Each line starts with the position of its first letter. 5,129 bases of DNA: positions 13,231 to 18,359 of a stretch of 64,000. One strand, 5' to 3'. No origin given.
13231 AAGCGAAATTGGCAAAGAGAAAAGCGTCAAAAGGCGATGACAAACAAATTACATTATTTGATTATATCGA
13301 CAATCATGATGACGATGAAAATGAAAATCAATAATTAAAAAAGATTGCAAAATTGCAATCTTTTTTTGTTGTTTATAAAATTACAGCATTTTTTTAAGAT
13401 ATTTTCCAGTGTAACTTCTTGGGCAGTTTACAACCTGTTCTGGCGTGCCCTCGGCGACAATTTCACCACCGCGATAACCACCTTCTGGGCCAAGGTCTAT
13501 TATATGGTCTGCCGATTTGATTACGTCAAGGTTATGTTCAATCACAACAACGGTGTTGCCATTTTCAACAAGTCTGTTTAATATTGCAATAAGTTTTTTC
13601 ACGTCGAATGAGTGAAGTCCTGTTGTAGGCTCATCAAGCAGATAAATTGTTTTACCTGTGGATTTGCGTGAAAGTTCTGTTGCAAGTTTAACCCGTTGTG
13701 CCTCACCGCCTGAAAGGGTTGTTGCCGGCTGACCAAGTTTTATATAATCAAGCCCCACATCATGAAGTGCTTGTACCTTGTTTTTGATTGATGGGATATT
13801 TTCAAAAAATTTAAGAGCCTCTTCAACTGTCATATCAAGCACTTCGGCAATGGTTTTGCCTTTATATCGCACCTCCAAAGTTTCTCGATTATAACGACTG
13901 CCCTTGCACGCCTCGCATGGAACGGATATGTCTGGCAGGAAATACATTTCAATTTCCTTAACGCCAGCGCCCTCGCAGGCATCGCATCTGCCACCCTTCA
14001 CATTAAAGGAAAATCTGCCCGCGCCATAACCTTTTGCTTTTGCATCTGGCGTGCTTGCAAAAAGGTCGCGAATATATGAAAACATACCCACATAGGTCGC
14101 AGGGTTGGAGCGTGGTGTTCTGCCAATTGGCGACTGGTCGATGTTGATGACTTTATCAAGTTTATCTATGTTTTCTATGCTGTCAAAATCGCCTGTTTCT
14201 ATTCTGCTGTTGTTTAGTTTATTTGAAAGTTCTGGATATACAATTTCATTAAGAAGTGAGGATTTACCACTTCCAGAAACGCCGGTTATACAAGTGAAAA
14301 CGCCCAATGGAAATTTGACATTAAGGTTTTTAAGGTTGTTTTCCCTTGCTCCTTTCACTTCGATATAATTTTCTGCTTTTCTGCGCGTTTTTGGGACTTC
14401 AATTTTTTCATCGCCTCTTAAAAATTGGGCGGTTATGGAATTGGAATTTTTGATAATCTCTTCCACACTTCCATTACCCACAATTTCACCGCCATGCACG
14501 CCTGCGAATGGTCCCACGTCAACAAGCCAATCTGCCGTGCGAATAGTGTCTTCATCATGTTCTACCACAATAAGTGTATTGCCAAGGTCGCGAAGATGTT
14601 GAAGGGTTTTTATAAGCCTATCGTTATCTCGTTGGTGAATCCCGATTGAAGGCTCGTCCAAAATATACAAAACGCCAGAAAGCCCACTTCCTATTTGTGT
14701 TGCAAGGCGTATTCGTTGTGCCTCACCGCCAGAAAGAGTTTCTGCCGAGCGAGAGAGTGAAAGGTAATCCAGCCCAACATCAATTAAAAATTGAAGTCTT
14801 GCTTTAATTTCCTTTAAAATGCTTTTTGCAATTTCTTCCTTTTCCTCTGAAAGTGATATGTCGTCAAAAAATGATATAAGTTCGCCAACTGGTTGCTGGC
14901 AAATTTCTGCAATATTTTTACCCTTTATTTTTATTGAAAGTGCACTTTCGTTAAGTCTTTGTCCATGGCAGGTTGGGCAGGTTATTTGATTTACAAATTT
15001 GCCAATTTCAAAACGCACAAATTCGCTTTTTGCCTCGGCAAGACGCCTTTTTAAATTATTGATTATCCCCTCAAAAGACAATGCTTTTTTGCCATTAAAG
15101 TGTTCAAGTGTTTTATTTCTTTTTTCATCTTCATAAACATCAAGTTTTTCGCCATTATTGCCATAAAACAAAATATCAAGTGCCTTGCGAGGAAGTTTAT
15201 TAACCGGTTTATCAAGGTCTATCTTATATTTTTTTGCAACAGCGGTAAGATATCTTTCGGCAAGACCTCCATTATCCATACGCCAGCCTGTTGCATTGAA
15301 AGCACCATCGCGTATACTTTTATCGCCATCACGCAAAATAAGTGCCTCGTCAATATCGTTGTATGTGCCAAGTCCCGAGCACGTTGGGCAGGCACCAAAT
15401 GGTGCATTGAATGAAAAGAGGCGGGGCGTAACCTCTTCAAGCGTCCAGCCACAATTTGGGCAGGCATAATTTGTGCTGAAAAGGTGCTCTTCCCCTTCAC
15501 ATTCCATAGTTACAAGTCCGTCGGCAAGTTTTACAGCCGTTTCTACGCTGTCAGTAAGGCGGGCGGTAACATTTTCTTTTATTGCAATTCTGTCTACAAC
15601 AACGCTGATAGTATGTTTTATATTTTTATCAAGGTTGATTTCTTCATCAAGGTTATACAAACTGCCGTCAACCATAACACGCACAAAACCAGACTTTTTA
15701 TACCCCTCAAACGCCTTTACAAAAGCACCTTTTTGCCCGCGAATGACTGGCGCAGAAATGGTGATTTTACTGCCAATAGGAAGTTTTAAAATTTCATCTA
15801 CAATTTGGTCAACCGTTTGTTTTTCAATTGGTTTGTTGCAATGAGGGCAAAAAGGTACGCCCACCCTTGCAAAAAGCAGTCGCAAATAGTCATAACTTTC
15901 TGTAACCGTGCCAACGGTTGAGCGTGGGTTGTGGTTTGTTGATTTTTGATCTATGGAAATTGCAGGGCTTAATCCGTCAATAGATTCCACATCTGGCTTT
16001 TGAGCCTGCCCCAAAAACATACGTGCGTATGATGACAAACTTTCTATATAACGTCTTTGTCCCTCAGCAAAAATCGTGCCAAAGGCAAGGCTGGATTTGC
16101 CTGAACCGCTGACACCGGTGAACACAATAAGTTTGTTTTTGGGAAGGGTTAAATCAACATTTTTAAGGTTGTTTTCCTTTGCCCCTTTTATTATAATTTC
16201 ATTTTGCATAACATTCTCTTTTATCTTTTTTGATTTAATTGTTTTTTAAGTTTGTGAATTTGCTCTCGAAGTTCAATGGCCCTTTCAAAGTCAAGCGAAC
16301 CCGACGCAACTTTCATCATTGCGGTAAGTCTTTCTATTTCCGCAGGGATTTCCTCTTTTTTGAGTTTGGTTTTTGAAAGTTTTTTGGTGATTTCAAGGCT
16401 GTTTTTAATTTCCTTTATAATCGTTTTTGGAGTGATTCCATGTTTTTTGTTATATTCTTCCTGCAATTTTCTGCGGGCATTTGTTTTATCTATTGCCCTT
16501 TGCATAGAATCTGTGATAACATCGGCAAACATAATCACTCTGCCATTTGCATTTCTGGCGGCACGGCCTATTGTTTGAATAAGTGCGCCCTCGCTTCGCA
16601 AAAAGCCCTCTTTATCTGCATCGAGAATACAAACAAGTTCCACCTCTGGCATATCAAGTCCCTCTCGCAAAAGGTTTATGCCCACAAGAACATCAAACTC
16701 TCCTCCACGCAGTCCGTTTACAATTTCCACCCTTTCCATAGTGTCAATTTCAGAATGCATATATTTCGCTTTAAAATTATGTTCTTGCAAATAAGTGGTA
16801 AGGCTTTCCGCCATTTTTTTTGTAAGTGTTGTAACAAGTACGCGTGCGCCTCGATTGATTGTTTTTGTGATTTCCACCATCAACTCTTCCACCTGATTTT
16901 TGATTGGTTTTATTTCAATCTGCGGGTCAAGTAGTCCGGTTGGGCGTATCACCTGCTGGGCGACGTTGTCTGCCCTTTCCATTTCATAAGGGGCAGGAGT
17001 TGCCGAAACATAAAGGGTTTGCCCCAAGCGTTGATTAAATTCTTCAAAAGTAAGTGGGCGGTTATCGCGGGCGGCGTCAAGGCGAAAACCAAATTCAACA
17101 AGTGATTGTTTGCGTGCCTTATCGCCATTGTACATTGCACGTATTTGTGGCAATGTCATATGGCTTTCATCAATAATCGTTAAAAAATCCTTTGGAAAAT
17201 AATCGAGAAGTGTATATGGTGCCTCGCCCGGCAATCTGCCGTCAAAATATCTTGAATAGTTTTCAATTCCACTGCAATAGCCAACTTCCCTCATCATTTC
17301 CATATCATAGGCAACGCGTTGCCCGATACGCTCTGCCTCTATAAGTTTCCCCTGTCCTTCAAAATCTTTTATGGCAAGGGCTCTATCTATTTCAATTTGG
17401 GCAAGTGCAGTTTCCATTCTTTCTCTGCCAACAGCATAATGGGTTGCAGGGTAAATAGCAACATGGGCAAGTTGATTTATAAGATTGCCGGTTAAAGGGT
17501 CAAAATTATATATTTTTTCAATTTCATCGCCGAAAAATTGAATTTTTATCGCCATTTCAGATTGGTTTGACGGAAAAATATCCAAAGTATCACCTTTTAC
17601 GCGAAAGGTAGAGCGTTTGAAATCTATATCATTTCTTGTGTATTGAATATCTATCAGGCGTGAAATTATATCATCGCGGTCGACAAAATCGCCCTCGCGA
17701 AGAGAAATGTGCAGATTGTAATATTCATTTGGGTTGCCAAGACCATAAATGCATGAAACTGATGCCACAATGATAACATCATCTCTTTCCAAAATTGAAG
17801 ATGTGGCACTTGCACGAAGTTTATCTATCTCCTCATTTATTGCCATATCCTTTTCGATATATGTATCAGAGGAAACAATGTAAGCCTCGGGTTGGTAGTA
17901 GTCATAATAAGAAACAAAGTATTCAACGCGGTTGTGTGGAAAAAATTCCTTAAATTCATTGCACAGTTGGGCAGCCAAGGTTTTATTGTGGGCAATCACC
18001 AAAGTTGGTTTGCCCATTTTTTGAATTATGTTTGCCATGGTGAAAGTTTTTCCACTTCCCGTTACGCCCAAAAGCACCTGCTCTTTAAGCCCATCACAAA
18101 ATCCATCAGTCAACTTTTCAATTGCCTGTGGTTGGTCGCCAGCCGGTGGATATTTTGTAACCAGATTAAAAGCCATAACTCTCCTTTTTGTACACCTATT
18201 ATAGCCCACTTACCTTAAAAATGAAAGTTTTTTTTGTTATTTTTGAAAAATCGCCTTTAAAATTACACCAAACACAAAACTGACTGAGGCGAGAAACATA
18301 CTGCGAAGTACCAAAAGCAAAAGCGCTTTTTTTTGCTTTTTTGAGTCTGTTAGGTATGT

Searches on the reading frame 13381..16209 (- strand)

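Call 8: search_protein_families(library=pfam, proteins=[window:13381-16209:-], max_evalue=0.001)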
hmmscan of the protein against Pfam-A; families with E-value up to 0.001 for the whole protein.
window:13381-16209:- (942 aa): 12 families
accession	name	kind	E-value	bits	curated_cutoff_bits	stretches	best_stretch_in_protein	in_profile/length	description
PF17760.6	UvrA_inter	-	7e-39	132.5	23.3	1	131-237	1-107/109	UvrA interaction domain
PF17755.6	UvrA_DNA-bind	-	1.2e-24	87.1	23.2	1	287-403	1-109/110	UvrA DNA-binding domain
PF00005.33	ABC_tran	-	1.6e-21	77.8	25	1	813-863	87-137/137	ABC transporter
PF02463.25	SMC_N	-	3.1e-11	43.6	40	0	771-905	135-210/220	RecF/RecN/SMC N terminal domain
PF20703.3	nSTAND1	-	7e-07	29.6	27.1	0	622-666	19-63/379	Novel STAND NTPase 1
PF03193.22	RsgA_GTPase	-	8.3e-07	29.4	30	0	616-662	87-131/174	RsgA GTPase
PF13555.12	AAA_29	-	1.4e-06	28.4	27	0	638-666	24-55/61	P-loop containing region of AAA domain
PF00684.25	DnaJ_CXXCXGXG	-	3.4e-06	27.6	32.7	0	740-772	16-51/65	DnaJ central domain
PF13304.12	AAA_21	-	0.00013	22.5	27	0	827-889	233-295/304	AAA domain, putative AbiEii toxin, Type IV TA system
PF20720.3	nSTAND3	-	0.00031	20.9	27.2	0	16-43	8-35/155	Novel STAND NTPase 3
PF13191.12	AAA_16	-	0.00036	21.5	32.6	0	639-657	27-45/167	AAA ATPase domain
PF13173.12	AAA_14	-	0.00036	21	27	0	639-684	5-46/129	AAA domain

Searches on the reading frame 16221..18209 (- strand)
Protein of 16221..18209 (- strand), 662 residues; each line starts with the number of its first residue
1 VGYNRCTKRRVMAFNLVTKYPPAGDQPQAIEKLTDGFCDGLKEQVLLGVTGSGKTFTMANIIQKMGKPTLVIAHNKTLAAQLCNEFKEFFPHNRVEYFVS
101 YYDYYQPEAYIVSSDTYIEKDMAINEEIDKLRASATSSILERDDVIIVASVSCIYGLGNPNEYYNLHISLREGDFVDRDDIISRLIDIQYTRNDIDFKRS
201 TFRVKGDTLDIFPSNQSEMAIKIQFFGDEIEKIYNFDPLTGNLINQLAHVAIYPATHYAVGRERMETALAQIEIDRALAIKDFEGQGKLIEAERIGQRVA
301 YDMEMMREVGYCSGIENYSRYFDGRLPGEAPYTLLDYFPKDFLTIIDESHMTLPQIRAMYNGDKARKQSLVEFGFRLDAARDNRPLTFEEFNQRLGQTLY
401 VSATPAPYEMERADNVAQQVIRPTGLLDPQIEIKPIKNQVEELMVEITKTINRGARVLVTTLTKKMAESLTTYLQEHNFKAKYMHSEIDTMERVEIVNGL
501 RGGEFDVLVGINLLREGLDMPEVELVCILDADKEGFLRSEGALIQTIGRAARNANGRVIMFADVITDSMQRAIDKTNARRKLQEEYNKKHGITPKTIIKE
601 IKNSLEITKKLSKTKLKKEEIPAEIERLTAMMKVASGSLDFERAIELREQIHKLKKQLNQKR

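Call 8: search_protein_families(library=pfam, proteins=[window:16221-18209:-], max_evalue=0.001)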
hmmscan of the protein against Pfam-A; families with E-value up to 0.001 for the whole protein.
window:16221-18209:- (662 aa): 6 families
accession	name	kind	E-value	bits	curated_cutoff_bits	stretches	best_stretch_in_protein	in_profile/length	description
PF17757.6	UvrB_inter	-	8.9e-34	115.9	22.9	1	168-258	1-91/91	UvrB interaction domain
PF12344.14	UvrB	-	1.8e-22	79.3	27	1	560-602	1-43/43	Ultra-violet resistance protein B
PF00271.37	Helicase_C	-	1.1e-19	71.2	23.5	1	443-553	6-109/110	Helicase conserved C-terminal domain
PF04851.21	ResIII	-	2.5e-12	47.4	22.5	1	25-98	7-87/164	Type III restriction enzyme, res subunit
PF00270.35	DEAD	-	7.7e-07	29.4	26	1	26-96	4-77/167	DEAD/DEAH box helicase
PF02151.25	UVR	-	3e-06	27.2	21.5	1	624-657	3-36/36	UvrB/uvrC motif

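Call 17: find_encoding_contigs(protein=window:16221-18209:-, flank=2000, max_places=4)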
Protein window:16221-18209:- (662 aa): no gene with exactly this product is on record in the collection.

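Call 102: find_homologous_proteins(query=window:16221-18209:-, max_evalue=1e-50)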
Query window:16221-18209:- (662 aa): 8000 proteins with E <= 1e-50 among 8000 candidates; the best 120 are listed.
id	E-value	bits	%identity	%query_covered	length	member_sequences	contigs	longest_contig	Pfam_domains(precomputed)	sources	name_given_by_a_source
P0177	0.0e+0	1453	100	98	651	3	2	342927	PF00270.36,PF02151.26,PF17757.7,PF00271.38,PF27431.1,PF04851.22,PF12344.15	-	-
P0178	0.0e+0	1402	97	98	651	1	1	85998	PF00270.36,PF02151.26,PF17757.7,PF00271.38,PF27431.1,PF04851.22,PF12344.15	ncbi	-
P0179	0.0e+0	1380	95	98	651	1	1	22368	PF00270.36,PF02151.26,PF17757.7,PF00271.38,PF27431.1,PF04851.22,PF12344.15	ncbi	-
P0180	0.0e+0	1368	94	98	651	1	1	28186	PF00270.36,PF02151.26,PF17757.7,PF00271.38,PF27431.1,PF04851.22,PF12344.15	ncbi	-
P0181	0.0e+0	1305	89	98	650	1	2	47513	PF00270.36,PF17757.7,PF00271.38,PF27431.1,PF04851.22,PF12344.15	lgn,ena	-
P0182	0.0e+0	1301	88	98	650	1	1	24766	PF00270.36,PF17757.7,PF00271.38,PF27431.1,PF04851.22,PF12344.15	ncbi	-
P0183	0.0e+0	1301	89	98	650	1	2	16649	PF00270.36,PF17757.7,PF00271.38,PF27431.1,PF04851.22,PF12344.15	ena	-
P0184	0.0e+0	1289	88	98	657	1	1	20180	PF00270.36,PF02151.26,PF17757.7,PF00271.38,PF27431.1,PF04851.22,PF12344.15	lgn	-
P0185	0.0e+0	1288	88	98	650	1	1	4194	PF00270.36,PF17757.7,PF00271.38,PF27431.1,PF04851.22,PF12344.15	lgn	-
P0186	0.0e+0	1287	88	99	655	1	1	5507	PF00270.36,PF02151.26,PF17757.7,PF00271.38,PF27431.1,PF04851.22,PF12344.15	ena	-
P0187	0.0e+0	1285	87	98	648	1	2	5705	PF00270.36,PF02151.26,PF17757.7,PF00271.38,PF27431.1,PF04851.22,PF12344.15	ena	-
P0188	0.0e+0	1282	88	98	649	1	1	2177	PF00270.36,PF02151.26,PF17757.7,PF00271.38,PF27431.1,PF04851.22,PF12344.15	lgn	-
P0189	0.0e+0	1282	87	98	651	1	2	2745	PF00270.36,PF02151.26,PF17757.7,PF00271.38,PF27431.1,PF04851.22,PF12344.15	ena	-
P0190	0.0e+0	1282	88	98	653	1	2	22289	PF00270.36,PF17757.7,PF00271.38,PF27431.1,PF04851.22,PF12344.15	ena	-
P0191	0.0e+0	1282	88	98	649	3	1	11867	PF00270.36,PF02151.26,PF17757.7,PF00271.38,PF27431.1,PF04851.22,PF12344.15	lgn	-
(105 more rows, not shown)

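Call 103: find_encoding_contigs(protein=P0177, flank=10000, max_places=4)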
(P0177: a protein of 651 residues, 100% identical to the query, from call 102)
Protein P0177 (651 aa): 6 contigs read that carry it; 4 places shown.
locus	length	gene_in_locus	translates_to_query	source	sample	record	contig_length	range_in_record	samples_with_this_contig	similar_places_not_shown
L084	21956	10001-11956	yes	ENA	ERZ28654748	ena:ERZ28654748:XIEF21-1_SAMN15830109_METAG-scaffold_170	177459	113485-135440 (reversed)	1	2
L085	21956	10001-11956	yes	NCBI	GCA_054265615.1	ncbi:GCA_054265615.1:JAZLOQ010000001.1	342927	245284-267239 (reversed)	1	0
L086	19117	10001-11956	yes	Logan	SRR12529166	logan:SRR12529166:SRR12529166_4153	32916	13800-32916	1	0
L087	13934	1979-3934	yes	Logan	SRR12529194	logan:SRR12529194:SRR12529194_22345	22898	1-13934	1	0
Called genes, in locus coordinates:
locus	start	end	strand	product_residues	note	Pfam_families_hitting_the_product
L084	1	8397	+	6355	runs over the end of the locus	-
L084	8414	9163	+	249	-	PF04002:RadC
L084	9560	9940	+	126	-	-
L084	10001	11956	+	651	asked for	PF00270:DEAD (faint), PF04851:ResIII, PF17757:UvrB_inter, PF27431:UvrB_3rd, PF00271:Helicase_C, PF12344:UvrB, PF02151:UVR (weak)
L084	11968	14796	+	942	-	PF00005:ABC_tran (faint), PF02463:SMC_N (faint), PF03193:RsgA_GTPase (faint), PF13555:AAA_29 (faint), PF20703:nSTAND1 (faint), PF17760:UvrA_inter, PF00684:DnaJ_CXXCXGXG (faint), PF17755:UvrA_DNA-bind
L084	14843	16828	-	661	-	-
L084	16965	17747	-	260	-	PF00753:Lactamase_B, PF23023:Anti-Pycsar_Apyc1, PF12706:Lactamase_B_2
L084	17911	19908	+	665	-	PF00133:tRNA-synt_1, PF01406:tRNA-synt_1e (faint), PF01921:tRNA-synt_1f (faint), PF09334:tRNA-synt_1g, PF00133:tRNA-synt_1, PF08264:Anticodon_1 (weak), PF19303:Anticodon_3, PF01588:tRNA_bind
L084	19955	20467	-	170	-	PF13353:Fer4_12, PF04055:Radical_SAM (weak)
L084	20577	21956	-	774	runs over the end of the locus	PF03477:ATP-cone, PF13597:NRDD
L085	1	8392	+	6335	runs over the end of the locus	-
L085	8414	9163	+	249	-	PF04002:RadC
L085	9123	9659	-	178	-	-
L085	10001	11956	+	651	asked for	PF00270:DEAD (faint), PF04851:ResIII, PF17757:UvrB_inter, PF27431:UvrB_3rd, PF00271:Helicase_C, PF12344:UvrB, PF02151:UVR (weak)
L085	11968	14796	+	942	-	PF00005:ABC_tran (faint), PF02463:SMC_N (faint), PF03193:RsgA_GTPase (faint), PF13304:AAA_21 (faint), PF13555:AAA_29 (faint), PF20703:nSTAND1 (faint), PF17760:UvrA_inter, PF17755:UvrA_DNA-bind, +1 more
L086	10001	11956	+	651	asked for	PF00270:DEAD (faint), PF04851:ResIII, PF17757:UvrB_inter, PF27431:UvrB_3rd, PF00271:Helicase_C, PF12344:UvrB, PF02151:UVR (weak)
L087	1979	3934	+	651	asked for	PF00270:DEAD (faint), PF04851:ResIII, PF17757:UvrB_inter, PF27431:UvrB_3rd, PF00271:Helicase_C, PF12344:UvrB, PF02151:UVR (weak)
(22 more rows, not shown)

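Call 104: find_encoding_contigs(protein=P0178, flank=10000, max_places=3)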
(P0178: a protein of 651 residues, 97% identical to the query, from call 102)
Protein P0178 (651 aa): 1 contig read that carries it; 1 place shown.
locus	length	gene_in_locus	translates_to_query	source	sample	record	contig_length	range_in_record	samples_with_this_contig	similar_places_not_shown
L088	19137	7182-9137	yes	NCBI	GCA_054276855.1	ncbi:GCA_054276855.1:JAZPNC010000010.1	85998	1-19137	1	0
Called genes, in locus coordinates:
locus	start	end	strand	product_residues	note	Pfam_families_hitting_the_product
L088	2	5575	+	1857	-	?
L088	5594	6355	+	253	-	PF14520:HHH_5 (faint), PF04002:RadC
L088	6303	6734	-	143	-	-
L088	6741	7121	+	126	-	-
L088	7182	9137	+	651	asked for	PF00270:DEAD (weak), PF04851:ResIII, PF17757:UvrB_inter, PF27431:UvrB_3rd, PF00271:Helicase_C, PF12344:UvrB, PF02151:UVR (weak)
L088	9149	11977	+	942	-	PF00005:ABC_tran (faint), PF02463:SMC_N (faint), PF03193:RsgA_GTPase (faint), PF13555:AAA_29 (faint), PF20703:nSTAND1 (faint), PF17760:UvrA_inter, PF00684:DnaJ_CXXCXGXG (faint), PF17755:UvrA_DNA-bind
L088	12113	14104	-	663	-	-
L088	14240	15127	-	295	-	PF00753:Lactamase_B, PF23023:Anti-Pycsar_Apyc1, PF12706:Lactamase_B_2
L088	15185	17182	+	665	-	PF00133:tRNA-synt_1, PF01406:tRNA-synt_1e (faint), PF01921:tRNA-synt_1f (faint), PF09334:tRNA-synt_1g, PF00133:tRNA-synt_1, PF08264:Anticodon_1 (weak), PF19303:Anticodon_3, PF01588:tRNA_bind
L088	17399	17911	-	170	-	PF13353:Fer4_12, PF04055:Radical_SAM (weak)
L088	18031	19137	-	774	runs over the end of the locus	PF03477:ATP-cone, PF13597:NRDD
